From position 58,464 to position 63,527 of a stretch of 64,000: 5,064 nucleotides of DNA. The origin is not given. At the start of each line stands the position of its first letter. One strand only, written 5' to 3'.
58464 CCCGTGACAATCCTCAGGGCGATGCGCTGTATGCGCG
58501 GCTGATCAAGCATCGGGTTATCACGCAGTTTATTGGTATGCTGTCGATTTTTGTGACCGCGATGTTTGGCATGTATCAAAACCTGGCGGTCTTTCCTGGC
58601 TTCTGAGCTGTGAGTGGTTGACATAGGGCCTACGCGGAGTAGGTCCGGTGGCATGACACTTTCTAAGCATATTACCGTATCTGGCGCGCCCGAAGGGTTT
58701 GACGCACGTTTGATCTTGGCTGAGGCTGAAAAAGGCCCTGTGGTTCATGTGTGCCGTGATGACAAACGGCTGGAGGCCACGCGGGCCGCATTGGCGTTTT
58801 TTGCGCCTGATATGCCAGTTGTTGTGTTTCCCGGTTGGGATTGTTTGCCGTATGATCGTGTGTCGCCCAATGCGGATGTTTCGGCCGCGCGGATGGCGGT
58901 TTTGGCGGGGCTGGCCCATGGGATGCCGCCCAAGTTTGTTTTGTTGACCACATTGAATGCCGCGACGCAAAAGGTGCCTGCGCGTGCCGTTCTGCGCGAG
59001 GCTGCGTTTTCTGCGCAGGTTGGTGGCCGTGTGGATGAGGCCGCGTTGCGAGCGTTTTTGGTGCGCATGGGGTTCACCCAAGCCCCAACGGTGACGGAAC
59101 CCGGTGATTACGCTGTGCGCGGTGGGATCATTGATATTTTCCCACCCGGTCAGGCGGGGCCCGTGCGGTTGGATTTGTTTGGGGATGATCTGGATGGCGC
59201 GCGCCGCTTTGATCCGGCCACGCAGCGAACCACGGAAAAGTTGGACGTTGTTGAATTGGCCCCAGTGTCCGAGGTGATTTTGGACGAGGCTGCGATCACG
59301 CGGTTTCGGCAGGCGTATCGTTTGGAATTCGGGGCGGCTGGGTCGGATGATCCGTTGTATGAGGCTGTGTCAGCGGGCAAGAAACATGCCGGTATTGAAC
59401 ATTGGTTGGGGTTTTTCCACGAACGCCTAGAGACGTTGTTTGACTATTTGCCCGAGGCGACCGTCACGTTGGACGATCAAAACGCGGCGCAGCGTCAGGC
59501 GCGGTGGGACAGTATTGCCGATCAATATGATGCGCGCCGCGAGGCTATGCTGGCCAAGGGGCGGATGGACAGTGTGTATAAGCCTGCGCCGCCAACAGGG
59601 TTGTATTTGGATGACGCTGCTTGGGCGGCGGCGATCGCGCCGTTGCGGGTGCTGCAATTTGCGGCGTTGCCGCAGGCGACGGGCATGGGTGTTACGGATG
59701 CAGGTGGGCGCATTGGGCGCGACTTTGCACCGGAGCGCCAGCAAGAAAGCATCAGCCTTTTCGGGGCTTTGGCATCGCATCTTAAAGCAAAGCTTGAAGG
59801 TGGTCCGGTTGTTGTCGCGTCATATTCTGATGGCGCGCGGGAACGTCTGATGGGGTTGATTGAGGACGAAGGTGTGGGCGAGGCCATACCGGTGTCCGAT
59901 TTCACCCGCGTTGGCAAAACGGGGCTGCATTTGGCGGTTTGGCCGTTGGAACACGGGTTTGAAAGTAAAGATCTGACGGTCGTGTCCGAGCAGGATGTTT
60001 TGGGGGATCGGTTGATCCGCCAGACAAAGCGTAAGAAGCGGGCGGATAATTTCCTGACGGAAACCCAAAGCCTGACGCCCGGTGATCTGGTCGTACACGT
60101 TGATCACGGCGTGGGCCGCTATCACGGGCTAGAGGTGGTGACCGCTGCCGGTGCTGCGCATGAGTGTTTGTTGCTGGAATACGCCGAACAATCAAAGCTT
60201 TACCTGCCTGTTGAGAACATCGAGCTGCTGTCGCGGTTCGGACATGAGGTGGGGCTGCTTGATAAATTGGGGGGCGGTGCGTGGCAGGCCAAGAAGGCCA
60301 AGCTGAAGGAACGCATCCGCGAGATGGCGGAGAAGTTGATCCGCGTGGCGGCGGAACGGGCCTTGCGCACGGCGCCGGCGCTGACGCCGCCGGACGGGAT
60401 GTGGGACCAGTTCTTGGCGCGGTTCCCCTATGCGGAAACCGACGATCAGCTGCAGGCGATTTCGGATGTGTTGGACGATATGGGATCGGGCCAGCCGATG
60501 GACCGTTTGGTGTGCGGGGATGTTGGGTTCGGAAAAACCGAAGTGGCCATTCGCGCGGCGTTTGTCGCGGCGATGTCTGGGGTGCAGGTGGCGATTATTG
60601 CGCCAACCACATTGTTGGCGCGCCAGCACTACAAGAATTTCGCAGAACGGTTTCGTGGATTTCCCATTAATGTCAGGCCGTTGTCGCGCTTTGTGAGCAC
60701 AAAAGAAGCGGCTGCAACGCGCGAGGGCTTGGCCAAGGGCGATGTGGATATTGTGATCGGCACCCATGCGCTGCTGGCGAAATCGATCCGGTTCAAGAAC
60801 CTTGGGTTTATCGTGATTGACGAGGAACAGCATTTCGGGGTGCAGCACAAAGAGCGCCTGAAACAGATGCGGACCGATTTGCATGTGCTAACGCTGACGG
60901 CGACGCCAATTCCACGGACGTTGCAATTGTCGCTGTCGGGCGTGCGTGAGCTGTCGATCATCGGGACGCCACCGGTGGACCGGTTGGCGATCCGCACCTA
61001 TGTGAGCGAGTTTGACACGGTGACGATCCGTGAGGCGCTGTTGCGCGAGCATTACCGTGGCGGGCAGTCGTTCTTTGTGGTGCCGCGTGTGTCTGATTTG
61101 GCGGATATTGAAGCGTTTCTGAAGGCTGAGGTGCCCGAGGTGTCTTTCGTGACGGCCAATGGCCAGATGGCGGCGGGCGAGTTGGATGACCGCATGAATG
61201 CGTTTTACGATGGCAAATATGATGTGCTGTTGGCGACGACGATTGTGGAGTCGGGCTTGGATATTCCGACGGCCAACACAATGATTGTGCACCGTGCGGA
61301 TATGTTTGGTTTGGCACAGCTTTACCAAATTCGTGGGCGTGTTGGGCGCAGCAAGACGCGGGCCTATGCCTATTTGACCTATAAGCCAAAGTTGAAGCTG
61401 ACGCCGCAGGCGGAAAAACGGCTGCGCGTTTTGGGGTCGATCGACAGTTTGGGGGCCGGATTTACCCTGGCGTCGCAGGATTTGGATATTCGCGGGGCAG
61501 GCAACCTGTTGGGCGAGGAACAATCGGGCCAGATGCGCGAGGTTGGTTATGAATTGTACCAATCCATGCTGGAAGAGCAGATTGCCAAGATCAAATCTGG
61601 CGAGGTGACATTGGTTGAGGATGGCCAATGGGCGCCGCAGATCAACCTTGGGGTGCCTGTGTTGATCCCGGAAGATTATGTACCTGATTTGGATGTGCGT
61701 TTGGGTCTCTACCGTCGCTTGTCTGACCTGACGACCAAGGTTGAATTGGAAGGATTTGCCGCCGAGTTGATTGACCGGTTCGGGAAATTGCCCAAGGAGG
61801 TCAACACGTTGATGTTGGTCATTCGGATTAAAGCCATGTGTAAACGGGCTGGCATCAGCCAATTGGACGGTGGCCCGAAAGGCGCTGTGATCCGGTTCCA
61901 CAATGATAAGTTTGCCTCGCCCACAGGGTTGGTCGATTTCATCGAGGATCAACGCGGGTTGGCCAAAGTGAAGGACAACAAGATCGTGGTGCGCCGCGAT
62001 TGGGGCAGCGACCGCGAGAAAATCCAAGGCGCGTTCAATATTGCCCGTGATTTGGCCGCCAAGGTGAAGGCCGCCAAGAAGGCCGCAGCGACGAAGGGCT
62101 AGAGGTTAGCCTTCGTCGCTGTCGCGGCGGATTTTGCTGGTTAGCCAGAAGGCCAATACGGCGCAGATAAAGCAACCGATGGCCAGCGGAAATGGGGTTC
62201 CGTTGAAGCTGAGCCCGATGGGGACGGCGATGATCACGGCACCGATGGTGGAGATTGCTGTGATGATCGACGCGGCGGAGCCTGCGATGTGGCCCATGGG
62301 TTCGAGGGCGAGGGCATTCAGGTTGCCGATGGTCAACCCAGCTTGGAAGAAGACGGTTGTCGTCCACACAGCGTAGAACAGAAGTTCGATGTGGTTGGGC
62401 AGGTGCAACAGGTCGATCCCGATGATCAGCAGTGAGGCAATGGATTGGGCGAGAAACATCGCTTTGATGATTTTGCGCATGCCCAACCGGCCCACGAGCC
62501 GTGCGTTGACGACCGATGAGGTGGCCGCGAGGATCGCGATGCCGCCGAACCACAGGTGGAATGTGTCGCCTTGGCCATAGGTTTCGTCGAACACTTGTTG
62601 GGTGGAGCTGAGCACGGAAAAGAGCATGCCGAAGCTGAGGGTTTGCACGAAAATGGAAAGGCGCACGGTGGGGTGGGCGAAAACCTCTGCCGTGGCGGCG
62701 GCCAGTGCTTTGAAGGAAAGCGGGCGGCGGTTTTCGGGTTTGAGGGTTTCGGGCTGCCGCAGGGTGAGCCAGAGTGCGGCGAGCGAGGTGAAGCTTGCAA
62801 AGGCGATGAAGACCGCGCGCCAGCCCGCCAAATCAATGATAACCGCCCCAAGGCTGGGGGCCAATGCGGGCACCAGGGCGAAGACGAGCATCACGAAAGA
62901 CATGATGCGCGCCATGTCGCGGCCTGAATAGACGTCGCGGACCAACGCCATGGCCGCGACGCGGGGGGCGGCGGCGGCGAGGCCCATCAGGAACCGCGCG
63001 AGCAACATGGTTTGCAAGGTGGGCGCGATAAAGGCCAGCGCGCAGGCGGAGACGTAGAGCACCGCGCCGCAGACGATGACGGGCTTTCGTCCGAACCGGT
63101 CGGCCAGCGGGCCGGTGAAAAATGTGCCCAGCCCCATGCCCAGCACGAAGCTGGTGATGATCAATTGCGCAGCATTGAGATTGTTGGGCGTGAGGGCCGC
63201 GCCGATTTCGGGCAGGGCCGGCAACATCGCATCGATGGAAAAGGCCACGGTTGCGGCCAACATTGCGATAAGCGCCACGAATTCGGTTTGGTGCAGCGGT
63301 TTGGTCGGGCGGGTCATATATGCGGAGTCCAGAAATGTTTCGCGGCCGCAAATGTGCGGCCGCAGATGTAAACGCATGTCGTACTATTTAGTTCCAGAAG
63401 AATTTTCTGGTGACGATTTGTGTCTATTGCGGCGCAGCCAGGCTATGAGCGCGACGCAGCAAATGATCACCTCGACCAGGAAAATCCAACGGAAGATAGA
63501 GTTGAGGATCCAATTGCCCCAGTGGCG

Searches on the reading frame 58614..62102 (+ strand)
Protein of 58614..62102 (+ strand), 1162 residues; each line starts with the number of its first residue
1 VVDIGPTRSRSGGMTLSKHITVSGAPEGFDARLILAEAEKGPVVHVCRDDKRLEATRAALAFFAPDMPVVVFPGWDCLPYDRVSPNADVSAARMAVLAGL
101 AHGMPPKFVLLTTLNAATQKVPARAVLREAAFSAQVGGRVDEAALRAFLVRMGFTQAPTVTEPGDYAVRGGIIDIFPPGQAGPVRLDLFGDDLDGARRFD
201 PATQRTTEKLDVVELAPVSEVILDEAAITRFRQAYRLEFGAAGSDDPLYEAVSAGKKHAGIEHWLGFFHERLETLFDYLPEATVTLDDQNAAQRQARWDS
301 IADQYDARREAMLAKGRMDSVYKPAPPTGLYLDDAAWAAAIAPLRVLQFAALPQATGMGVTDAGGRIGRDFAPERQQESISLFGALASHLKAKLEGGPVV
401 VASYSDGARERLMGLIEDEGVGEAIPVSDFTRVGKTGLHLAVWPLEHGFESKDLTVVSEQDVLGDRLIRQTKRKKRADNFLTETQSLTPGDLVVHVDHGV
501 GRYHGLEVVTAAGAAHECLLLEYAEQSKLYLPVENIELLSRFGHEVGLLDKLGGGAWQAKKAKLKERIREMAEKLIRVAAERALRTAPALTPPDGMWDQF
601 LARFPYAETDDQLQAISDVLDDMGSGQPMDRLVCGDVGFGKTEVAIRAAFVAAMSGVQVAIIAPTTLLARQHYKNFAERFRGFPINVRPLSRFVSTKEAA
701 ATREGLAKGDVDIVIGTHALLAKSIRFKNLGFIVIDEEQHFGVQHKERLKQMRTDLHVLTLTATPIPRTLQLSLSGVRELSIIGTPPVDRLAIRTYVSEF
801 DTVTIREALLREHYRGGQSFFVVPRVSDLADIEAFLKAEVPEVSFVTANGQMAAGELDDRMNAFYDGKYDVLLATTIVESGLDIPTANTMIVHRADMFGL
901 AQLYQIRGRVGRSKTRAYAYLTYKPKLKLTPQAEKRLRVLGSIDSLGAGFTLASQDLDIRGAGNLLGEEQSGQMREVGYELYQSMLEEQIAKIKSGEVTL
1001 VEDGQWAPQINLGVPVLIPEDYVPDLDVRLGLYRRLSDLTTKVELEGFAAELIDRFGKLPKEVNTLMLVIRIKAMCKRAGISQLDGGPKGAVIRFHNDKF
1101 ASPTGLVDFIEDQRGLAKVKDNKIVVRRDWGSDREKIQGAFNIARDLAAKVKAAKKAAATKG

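Call 21: search_protein_families(library=pfam, proteins=[window:58614-62102:+], max_evalue=0.001)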
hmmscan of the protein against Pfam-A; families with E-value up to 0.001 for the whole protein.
window:58614-62102:+ (1162 aa): 6 families
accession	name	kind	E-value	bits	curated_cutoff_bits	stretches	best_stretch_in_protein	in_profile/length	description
PF03461.20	TRCF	-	1.1e-26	93.5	25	1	1012-1104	1-93/95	TRCF domain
PF00270.35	DEAD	-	6.7e-25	88.2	26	1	609-770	1-164/167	DEAD/DEAH box helicase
PF17757.6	UvrB_inter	-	2.9e-19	69.4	22.9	1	135-219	4-89/91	UvrB interaction domain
PF02559.22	CarD_TRCF_RID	-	2.2e-18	66.5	23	1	487-542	1-56/57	CarD-like/TRCF RID domain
PF00271.37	Helicase_C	-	3e-18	66.5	23.5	1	809-913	10-109/110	Helicase conserved C-terminal domain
PF04851.21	ResIII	-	2.3e-08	34.6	22.5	1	610-765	6-162/164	Type III restriction enzyme, res subunit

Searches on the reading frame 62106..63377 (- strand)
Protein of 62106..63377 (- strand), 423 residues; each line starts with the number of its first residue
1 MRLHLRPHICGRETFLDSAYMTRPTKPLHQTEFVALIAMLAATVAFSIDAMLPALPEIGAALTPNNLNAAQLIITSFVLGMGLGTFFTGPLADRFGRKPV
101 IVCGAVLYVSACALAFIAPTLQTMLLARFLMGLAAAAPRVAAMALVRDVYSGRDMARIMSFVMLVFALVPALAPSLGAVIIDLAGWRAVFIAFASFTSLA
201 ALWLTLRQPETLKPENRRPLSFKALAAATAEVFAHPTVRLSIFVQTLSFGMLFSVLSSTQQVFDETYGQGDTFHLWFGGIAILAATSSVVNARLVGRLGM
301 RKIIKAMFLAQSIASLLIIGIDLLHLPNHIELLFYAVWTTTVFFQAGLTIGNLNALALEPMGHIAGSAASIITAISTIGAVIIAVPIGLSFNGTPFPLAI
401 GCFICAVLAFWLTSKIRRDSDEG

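Call 21: search_protein_families(library=pfam, proteins=[window:62106-63377:-], max_evalue=0.001)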
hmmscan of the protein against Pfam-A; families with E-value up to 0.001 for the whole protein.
window:62106-63377:- (423 aa): 5 families
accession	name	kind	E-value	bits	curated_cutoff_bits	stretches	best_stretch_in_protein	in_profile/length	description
PF07690.21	MFS_1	-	6.4e-43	147.4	33.4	1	38-382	2-345/347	Major Facilitator Superfamily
PF06609.19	TRI12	-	3.2e-07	29.6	23.2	1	37-202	49-211/599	Fungal trichothecene efflux pump (TRI12)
PF00083.30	Sugar_tr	-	1.3e-06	28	22.3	1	71-197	49-181/452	Sugar (and other) transporter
PF13347.12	MFS_2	-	7.5e-06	25.2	27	1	66-151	257-344/427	MFS/sugar transport protein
PF05631.20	MFS_5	-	7.6e-05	22.2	25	1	70-136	72-136/356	Sugar-tranasporters, 12 TM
